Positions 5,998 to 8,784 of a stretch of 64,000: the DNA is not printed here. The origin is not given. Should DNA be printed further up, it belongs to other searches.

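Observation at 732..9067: Type IV secretion/conjugation-like module: giant charged proteins, VirB3/4-like ATPase, VirB2-like pilin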

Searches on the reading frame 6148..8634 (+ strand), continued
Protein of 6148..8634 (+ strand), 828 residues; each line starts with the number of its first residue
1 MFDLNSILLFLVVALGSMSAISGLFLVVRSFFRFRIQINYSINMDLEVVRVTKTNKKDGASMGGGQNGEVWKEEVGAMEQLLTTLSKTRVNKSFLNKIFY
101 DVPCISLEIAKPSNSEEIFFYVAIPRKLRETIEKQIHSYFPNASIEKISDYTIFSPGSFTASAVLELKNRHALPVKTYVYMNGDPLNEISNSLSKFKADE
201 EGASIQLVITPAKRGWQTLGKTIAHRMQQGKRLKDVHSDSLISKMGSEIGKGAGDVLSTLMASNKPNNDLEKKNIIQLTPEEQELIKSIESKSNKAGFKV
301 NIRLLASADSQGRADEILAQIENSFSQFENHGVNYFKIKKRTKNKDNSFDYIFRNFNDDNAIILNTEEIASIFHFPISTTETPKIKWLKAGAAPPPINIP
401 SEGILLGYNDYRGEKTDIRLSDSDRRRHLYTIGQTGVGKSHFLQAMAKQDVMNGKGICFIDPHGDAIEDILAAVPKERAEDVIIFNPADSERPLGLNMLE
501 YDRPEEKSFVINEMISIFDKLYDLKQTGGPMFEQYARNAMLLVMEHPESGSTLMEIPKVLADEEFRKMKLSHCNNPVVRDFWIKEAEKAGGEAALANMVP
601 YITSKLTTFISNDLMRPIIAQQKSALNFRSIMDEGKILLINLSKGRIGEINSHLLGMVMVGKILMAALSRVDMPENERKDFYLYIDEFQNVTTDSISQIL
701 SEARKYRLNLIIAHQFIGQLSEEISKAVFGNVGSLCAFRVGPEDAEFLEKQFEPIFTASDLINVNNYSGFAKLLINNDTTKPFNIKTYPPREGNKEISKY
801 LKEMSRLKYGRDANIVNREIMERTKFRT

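Call 60: predict_structure(alignment_id=A2)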
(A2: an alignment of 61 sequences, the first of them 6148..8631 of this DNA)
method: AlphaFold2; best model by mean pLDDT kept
length: 828 residues; sequences in the alignment: 61
mean_pLDDT: 86.4   pTM: 0.76
mean pLDDT of the five models: 86.4, 86.3, 85.2, 85.1, 85.0
residues with pLDDT >= 90: 464; 70-90: 277; 50-70: 44; < 50: 43
segments of 3 or more residues with pLDDT < 50: 244-274
pLDDT, mean of each block of 10 residues (from residue 1): 73 88 86 79 89 68 56 93 86 63 84 94 91 91 88 91 92 92 93 88 95 88 86 67 46 44 40 61 88 93 95 93 95 88 79 88 96 93 88 91 94 90 94 94 95 96 90 93 95 93 89 91 80 89 87 88 87 89 76 71 86 90 92 96 91 94 94 93 95 87 92 92 90 95 94 92 93 93 92 88 94 91 65
secondary structure, 60 per line:
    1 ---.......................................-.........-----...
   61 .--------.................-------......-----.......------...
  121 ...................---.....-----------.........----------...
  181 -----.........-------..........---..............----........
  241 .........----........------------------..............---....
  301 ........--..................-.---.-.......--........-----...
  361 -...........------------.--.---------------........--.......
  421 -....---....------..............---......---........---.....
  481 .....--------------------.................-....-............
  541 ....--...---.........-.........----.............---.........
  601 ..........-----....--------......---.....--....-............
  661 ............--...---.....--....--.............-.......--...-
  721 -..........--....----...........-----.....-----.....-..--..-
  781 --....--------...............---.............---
elements in order (helices of 4 or more, strands of 3 or more residues): H4-42 E44-52 H58-61 H70-86 H94-99 E105-111 E118-125 H126-139 E143-147 E159-167 H186-194 E202-211 H215-228 H233-249 H254-261 H280-293 E297-308 H311-328 E336-342 H345-352 E362-365 H366-372 E404-411 E414-420 H422-425 E429-432 H439-452 E456-461 H465-472 H476-481 E482-485 H506-522 H524-527 H529-544 H553-561 H563-571 H576-588 H592-610 H616-619 H628-633 E637-641 H644-647 H649-672 E681-685 H688-691 H694-706 E708-714 H722-731 E734-737 H742-752 H758-762 E768-772 E783-786 H795-809 H813-825

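Call 62: fold_search(model_id=the predicted structure, library=pdb)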
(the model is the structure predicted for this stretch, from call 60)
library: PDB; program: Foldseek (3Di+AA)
matches with E <= 10: 897; with E <= 0.001: 98
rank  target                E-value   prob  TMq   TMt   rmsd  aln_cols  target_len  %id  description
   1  8rtd_O                3.3e-15  1.00  0.30  0.31  16.9       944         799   10  Stalk-Arches-IMC structure from the fully-assembled R388 type IV secretion system determined by cryo-EM. (released 2024-06-19)
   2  8rtd_P                5.6e-15  1.00  0.30  0.32  16.8       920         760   11  Stalk-Arches-IMC structure from the fully-assembled R388 type IV secretion system determined by cryo-EM. (released 2024-06-19)
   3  8rtd_T                6.2e-15  1.00  0.29  0.30  16.6       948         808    9  Stalk-Arches-IMC structure from the fully-assembled R388 type IV secretion system determined by cryo-EM. (released 2024-06-19)
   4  7o42_A                2.6e-14  1.00  0.28  0.26  15.4       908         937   10  TrwK/VirB4unbound trimer of dimers complex (with Hcp1) from the R388 type IV secretion system determined by cryo-EM. (released 2022-06-22)
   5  7o43_B                2.8e-14  1.00  0.29  0.30  14.6       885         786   10  TrwK/VirB4unbound dimer complex from R388 type IV secretion system determined by cryo-EM. (released 2022-06-22)
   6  8rtd_g                3.0e-14  1.00  0.28  0.31  16.8       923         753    9  Stalk-Arches-IMC structure from the fully-assembled R388 type IV secretion system determined by cryo-EM. (released 2024-06-19)
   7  1e9s_L                1.1e-13  1.00  0.36  0.65   4.8       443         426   15  Bacterial conjugative coupling protein TrwBdeltaN70. Unbound monoclinic form. (released 2001-02-06)
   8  7o43_A                1.7e-13  1.00  0.29  0.30  16.3       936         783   10  TrwK/VirB4unbound dimer complex from R388 type IV secretion system determined by cryo-EM. (released 2022-06-22)
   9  1e9s_A                1.8e-13  1.00  0.36  0.65   4.9       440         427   16  Bacterial conjugative coupling protein TrwBdeltaN70. Unbound monoclinic form. (released 2001-02-06)
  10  1e9s_I                1.9e-13  1.00  0.34  0.63   4.6       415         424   16  Bacterial conjugative coupling protein TrwBdeltaN70. Unbound monoclinic form. (released 2001-02-06)
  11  7o42_E                3.5e-13  1.00  0.27  0.24  15.3       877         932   10  TrwK/VirB4unbound trimer of dimers complex (with Hcp1) from the R388 type IV secretion system determined by cryo-EM. (released 2022-06-22)
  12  1e9s_B                5.2e-13  1.00  0.37  0.68   4.7       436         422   16  Bacterial conjugative coupling protein TrwBdeltaN70. Unbound monoclinic form. (released 2001-02-06)
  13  1e9r_G                5.4e-13  1.00  0.36  0.66   4.7       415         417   16  Bacterial conjugative coupling protein TrwBdeltaN70. Trigonal form in complex with sulphate. (released 2001-02-06)
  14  1e9s_J                6.3e-13  1.00  0.37  0.67   4.7       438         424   15  Bacterial conjugative coupling protein TrwBdeltaN70. Unbound monoclinic form. (released 2001-02-06)
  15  1e9s_K                6.6e-13  1.00  0.37  0.68   4.7       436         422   16  Bacterial conjugative coupling protein TrwBdeltaN70. Unbound monoclinic form. (released 2001-02-06)
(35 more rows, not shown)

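Call 66: search_protein_families(library=pfam, proteins=[P0173, P0182, P0181, P0194, P0210, P0261], max_evalue=0.001)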
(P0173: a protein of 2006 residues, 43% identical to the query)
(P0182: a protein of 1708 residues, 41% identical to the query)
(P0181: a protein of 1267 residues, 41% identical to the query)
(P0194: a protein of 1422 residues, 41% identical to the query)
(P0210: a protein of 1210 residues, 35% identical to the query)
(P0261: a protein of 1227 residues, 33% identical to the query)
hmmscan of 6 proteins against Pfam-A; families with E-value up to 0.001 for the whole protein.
P0173 (2006 aa): 1 family
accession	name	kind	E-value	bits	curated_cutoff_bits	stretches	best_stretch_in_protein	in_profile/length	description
PF01935.23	DUF87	-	7.3e-05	23.4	23.2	1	390-476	23-103/220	Helicase HerA, central domain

P0182 (1708 aa): 2 families
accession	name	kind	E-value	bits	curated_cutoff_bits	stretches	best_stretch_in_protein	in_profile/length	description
PF01935.23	DUF87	-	6.6e-05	23.6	23.2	1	376-463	22-103/220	Helicase HerA, central domain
PF10412.15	TrwB_AAD_bind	-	0.00085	18.7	20.5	0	370-440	8-72/387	Type IV secretion-system coupling protein DNA-binding domain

P0181 (1267 aa): 3 families
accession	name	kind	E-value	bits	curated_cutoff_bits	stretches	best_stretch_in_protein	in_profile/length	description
PF10412.15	TrwB_AAD_bind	-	2.3e-05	23.9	20.5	0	399-430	7-38/387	Type IV secretion-system coupling protein DNA-binding domain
PF13401.12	AAA_22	-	0.00017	22.3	27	0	406-447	4-45/130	AAA domain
PF01935.23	DUF87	-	0.00038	21.1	23.2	1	395-470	10-83/220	Helicase HerA, central domain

P0194 (1422 aa): 3 families
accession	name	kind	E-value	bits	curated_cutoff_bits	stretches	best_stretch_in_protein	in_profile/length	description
PF12696.13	TraG-D_C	-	0.00018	21.9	22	1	662-727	4-72/126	TraM recognition site of TraD and TraG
PF13401.12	AAA_22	-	0.00028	21.7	27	0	403-449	4-51/130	AAA domain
PF10412.15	TrwB_AAD_bind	-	0.00054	19.4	20.5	0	398-442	9-53/387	Type IV secretion-system coupling protein DNA-binding domain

P0210 (1210 aa): 19 families
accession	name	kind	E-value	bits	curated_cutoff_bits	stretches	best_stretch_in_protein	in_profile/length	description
PF10412.15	TrwB_AAD_bind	-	4.1e-20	72.5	20.5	2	620-696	227-304/387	Type IV secretion-system coupling protein DNA-binding domain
PF01935.23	DUF87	-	3.3e-14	53.9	23.2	1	377-422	17-62/220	Helicase HerA, central domain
PF12696.13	TraG-D_C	-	3.3e-12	46.9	22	1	643-702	3-66/126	TraM recognition site of TraD and TraG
PF02534.20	T4SS-DNA_transf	-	8e-10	38.6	20.1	1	583-683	247-345/468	Type IV secretory system Conjugative DNA transfer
PF01580.24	FtsK_SpoIIIE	-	1.9e-09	37.8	24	1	374-407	28-62/221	FtsK/SpoIIIE family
PF25199.1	nSTAND_NTPase5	-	4.9e-09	36.6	34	1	376-449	32-108/145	Novel STAND NTPase 5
PF13401.12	AAA_22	-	6.7e-09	36.6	27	0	383-408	4-29/130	AAA domain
PF13191.12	AAA_16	-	1.5e-07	32.5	32.6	0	820-861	24-63/167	AAA ATPase domain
PF13555.12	AAA_29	-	2.7e-06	27.5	27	0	822-837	24-39/61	P-loop containing region of AAA domain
PF20720.3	nSTAND3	-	4.8e-06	26.8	27.2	0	383-418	16-51/155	Novel STAND NTPase 3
PF00005.33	ABC_tran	-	1.1e-05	26.5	25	0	385-405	12-32/137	ABC transporter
PF05729.18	NACHT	-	5.5e-05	23.5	26.7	0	386-412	2-27/167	NACHT domain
PF24389.1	ORC-CDC6-like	-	8.4e-05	21.9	27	0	382-407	30-55/571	ORC-CDC6-like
PF03193.22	RsgA_GTPase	-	0.00027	21.2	30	0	821-843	107-129/174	RsgA GTPase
PF05872.18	HerA_C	-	0.00045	19.4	22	0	369-412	6-49/502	Helicase HerA-like C-terminal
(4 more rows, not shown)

P0261 (1227 aa): 12 families
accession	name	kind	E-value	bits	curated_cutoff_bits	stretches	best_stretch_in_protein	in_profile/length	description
PF10412.15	TrwB_AAD_bind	-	1.2e-18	67.7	20.5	1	413-735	8-318/387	Type IV secretion-system coupling protein DNA-binding domain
PF12696.13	TraG-D_C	-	8.8e-13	48.7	22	1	665-732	1-70/126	TraM recognition site of TraD and TraG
PF01935.23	DUF87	-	1.3e-08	35.7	23.2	1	410-461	12-65/220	Helicase HerA, central domain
PF13191.12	AAA_16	-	2.6e-07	31.7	32.6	0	417-482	21-88/167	AAA ATPase domain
PF13401.12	AAA_22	-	2.6e-07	31.4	27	0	421-449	6-34/130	AAA domain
PF02534.20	T4SS-DNA_transf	-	5.5e-07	29.2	20.1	0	653-735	289-377/468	Type IV secretory system Conjugative DNA transfer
PF25199.1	nSTAND_NTPase5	-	2.1e-05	24.8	34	1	414-501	35-124/145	Novel STAND NTPase 5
PF13555.12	AAA_29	-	9.2e-05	22.6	27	0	421-437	22-39/61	P-loop containing region of AAA domain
PF01580.24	FtsK_SpoIIIE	-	0.0003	20.7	24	0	408-442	27-61/221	FtsK/SpoIIIE family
PF03308.22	MeaB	-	0.00042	19.8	23.1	0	425-454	38-67/273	Methylmalonyl Co-A mutase-associated GTPase MeaB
PF03193.22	RsgA_GTPase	-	0.00064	20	30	0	414-443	100-129/174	RsgA GTPase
PF00005.33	ABC_tran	-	0.00067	20.7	25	0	422-457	13-46/137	ABC transporter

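Call 83: search_protein_families(library=padloc, proteins=[window:6148-8634:+], max_evalue=0.01)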
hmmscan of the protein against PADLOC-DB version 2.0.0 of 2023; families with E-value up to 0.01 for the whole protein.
window:6148-8634:+ (828 aa): 5 families
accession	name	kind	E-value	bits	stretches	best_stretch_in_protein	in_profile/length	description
PDLC04140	mad8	-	2.3e-13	48.3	1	417-747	19-261/314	mads_8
PDLC04103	HerA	-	1e-05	22.1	1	686-750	459-520/579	-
PDLC04105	HerA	-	0.0032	14.1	0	426-465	166-206/576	-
PDLC02185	HerA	-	0.004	13.9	0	404-449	142-187/585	-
PDLC04986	PDC-S28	-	0.0099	12.2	0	214-377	504-667/831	-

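Call 87: search_protein_families(library=pfam, proteins=[L060:5116-5568:+, L060:5581-6474:+, L060:6481-6801:+, L060:6801-8450:+, L060:8419-9480:+, L060:12349-13185:+, L060:13238-14341:+, L060:14426-15685:+, L070:5640-7307:+, L070:7692-8138:+], max_evalue=0.001)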
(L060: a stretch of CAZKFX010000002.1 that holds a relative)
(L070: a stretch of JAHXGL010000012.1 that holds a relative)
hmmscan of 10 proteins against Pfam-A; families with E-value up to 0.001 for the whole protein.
L060:5116-5568:+ (151 aa): 1 family
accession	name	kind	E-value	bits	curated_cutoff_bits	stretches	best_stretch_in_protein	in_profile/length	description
PF02381.23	MraZ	-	3.9e-38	129.7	23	2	9-78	1-71/72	MraZ protein, putative antitoxin-like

L060:5581-6474:+ (298 aa): 6 families
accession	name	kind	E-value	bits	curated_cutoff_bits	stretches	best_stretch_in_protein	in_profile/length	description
PF01795.25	Methyltransf_5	-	1.1e-95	321.1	27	1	2-297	4-308/309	MraW methylase family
PF01209.24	Ubie_methyltran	-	1.4e-05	25.1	20.1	0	9-67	38-96/233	ubiE/COQ5 methyltransferase family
PF00398.26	RrnaAD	-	2.5e-05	24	24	1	5-66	17-75/263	Ribosomal RNA adenine dimethylase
PF13847.12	Methyltransf_31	-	2.8e-05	24.3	27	0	17-67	2-52/145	Methyltransferase domain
PF01189.24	Methyltr_RsmB-F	-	0.00023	21.3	27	1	13-65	3-55/199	16S rRNA methyltransferase RsmB/F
PF06962.18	rRNA_methylase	-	0.00028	21.3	22.7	0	46-106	1-53/137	Putative rRNA methylase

L060:6481-6801:+ (107 aa): 0 families

L060:6801-8450:+ (550 aa): 3 families
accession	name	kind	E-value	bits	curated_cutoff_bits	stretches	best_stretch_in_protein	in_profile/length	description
PF00905.27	Transpeptidase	-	2e-67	228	22.1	1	234-535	3-297/299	Penicillin binding protein transpeptidase domain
PF03717.20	PBP_dimer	-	5.2e-16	60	24.4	1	50-177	3-162/180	Penicillin-binding Protein dimerisation domain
PF21922.1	PBP_dimer_2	-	0.0006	20.5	27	0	140-177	25-61/83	Penicillin binding protein A dimerisation domain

L060:8419-9480:+ (354 aa): 2 families
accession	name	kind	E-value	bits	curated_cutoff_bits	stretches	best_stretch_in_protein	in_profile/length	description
PF02875.26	Mur_ligase_C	-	1.8e-09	38.9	28.4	1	238-339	24-126/127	Mur ligase, glutamate ligase domain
PF08245.18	Mur_ligase_M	-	2.4e-05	24.8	24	1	92-191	95-199/200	Mur ligase middle domain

L060:12349-13185:+ (279 aa): 1 family
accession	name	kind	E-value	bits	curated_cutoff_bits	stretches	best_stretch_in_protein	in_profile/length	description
PF00454.33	PI3_PI4_kinase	-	0.00027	21.4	27.1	1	147-210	133-198/241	Phosphatidylinositol 3- and 4-kinase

L060:13238-14341:+ (368 aa): 2 families
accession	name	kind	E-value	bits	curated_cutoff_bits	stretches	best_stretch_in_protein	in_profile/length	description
PF00534.26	Glycos_transf_1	-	7e-17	61.9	26.4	1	187-354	6-162/172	Glycosyl transferases group 1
PF13692.12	Glyco_trans_1_4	-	4.9e-10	40.3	27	1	197-346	3-142/142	Glycosyl transferases group 1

L060:14426-15685:+ (420 aa): 1 family
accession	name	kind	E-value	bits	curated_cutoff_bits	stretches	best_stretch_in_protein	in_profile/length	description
PF00275.25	EPSP_synthase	-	1.4e-84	284.6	22.8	1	8-409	2-417/417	EPSP synthase (3-phosphoshikimate 1-carboxyvinyltransferase)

L070:5640-7307:+ (556 aa): 10 families
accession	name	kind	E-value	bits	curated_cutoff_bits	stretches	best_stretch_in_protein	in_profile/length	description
PF00009.33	GTP_EFTU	-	1.1e-35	123.4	26.5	1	33-222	6-183/188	Elongation factor Tu GTP binding domain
PF11987.13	IF-2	-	3.2e-26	92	27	1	339-446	16-117/117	Translation-initiation factor 2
PF22042.2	EF-G_D2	-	1.1e-17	64.3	27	1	239-316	3-83/84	Elongation factor G domain 2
PF01926.29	MMR_HSR1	-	6.9e-10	39.5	21.9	1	93-172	28-113/113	50S ribosome-binding GTPase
PF03144.31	GTP_EFTU_D2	-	1.9e-06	28.6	30.3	1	478-534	2-60/73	Elongation factor Tu domain 2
PF08477.19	Roc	-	8.6e-06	26.4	27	0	112-174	57-119/119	Ras of Complex, Roc, domain of DAPkinase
PF00071.28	Ras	-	8.7e-06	25.8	21.6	1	112-222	49-157/162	Ras family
PF03193.22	RsgA_GTPase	-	0.00014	22.1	30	0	139-220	27-103/174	RsgA GTPase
PF14578.12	GTP_EFTU_D4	-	0.00018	21.8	23.8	1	463-544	3-85/86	Elongation factor Tu domain 4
PF02421.24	FeoB_N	-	0.0009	19.2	27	0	131-220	75-155/156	Ferrous iron transport protein B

L070:7692-8138:+ (149 aa): 1 family
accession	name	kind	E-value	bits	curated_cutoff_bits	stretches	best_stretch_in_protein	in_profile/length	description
PF02130.23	YbeY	-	1.9e-33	115.5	25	1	14-145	8-127/129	Endoribonuclease YbeY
